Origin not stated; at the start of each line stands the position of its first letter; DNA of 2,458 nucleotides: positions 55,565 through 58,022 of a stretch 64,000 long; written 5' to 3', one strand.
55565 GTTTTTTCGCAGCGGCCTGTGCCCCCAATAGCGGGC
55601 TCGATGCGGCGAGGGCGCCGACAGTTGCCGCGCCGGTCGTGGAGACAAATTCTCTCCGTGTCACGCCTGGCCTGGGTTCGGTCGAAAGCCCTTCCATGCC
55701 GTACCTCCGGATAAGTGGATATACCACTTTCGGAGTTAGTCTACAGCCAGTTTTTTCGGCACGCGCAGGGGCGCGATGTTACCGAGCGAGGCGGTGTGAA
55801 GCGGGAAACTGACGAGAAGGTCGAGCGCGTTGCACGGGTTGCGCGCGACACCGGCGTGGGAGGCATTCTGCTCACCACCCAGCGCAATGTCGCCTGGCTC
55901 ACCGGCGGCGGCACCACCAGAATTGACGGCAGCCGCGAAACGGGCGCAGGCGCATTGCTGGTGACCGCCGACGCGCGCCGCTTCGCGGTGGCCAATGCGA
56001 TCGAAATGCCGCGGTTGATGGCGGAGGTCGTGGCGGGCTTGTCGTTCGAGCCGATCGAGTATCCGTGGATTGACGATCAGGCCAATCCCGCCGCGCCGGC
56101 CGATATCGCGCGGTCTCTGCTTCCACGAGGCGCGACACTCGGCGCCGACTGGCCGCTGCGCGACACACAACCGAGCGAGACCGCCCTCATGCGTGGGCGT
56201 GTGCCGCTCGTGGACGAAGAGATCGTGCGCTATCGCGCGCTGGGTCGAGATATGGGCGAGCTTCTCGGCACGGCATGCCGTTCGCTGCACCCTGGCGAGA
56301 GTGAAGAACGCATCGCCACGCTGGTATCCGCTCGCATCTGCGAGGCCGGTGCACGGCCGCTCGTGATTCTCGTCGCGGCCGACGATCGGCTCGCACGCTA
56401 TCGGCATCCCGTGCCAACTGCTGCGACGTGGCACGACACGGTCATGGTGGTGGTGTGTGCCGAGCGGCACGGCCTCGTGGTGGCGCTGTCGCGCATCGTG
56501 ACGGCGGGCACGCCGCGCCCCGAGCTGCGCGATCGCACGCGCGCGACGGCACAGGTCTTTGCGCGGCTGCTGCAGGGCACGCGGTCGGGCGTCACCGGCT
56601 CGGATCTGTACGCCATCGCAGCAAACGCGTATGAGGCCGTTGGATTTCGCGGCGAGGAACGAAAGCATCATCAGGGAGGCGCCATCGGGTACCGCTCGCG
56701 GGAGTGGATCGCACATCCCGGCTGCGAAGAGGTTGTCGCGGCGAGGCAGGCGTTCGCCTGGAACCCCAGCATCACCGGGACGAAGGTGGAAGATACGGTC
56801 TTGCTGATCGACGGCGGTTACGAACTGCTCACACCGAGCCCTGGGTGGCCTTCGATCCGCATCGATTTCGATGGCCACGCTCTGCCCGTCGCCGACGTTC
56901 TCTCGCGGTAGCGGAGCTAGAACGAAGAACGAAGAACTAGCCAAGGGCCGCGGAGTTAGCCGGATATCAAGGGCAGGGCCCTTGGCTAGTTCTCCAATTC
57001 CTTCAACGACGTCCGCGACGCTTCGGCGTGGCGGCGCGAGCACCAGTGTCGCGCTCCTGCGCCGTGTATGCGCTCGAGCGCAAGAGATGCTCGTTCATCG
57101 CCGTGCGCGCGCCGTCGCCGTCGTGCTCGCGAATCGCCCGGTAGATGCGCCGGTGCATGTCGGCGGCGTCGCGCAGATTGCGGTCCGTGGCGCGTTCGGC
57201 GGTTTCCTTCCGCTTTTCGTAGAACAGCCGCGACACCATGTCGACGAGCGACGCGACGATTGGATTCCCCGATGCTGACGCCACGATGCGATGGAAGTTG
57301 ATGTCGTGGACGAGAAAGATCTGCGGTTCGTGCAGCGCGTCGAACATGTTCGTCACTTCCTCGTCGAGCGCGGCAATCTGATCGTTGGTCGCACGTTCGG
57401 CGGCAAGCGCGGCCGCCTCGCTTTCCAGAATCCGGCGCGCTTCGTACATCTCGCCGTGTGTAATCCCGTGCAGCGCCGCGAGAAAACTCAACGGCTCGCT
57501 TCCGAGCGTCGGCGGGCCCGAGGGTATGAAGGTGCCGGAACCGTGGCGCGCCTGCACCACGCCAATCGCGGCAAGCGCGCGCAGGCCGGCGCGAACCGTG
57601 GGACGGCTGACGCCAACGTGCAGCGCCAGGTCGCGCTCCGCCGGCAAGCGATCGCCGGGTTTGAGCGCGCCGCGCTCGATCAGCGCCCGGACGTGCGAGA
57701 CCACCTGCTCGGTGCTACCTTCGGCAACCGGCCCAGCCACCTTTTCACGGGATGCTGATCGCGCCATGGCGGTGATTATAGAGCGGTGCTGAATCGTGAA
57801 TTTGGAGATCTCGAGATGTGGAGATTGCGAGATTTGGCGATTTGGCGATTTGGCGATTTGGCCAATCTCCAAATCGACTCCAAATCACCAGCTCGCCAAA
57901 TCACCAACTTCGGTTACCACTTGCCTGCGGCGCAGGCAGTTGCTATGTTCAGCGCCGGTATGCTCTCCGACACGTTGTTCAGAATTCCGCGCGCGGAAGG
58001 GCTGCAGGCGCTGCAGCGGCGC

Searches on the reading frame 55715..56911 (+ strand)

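Call 12: search_protein_families(library=pfam, proteins=[window:55715-56911:+], max_evalue=0.01)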
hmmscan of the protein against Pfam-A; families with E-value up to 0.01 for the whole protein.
window:55715-56911:+ (398 aa): 2 families
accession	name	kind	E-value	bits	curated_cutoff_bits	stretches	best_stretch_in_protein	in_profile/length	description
PF00557.29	Peptidase_M24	-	4.7e-11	43.3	23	1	183-364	13-206/208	Metallopeptidase family M24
PF01321.24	Creatinase_N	-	0.0021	19.1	22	1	36-143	2-92/128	Creatinase/Prolidase N-terminal domain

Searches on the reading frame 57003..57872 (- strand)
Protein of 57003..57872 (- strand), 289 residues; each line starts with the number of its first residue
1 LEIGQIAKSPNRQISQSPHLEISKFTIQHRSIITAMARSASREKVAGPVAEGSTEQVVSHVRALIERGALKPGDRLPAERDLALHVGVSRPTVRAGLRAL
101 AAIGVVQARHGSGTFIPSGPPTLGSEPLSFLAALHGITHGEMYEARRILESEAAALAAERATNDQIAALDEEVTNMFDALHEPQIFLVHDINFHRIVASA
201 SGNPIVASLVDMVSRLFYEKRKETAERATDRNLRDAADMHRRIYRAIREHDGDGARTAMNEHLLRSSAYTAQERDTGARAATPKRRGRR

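Call 12: search_protein_families(library=pfam, proteins=[window:57003-57872:-], max_evalue=0.01)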
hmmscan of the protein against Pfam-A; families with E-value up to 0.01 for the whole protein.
window:57003-57872:- (289 aa): 3 families
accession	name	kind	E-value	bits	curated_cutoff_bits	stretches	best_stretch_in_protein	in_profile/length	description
PF07729.17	FCD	-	4.8e-26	92.1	24.3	1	141-263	1-123/125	FCD domain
PF00392.27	GntR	-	2.8e-19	69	27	1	54-116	2-64/64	Bacterial regulatory proteins, gntR family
PF13545.12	HTH_Crp_2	-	0.0085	16.5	27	0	80-111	26-56/70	Crp-like helix-turn-helix domain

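Call 64: find_encoding_contigs(protein=window:57003-57872:-, flank=3000, max_places=6)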
Protein window:57003-57872:- (289 aa): no gene with exactly this product is on record in the collection.
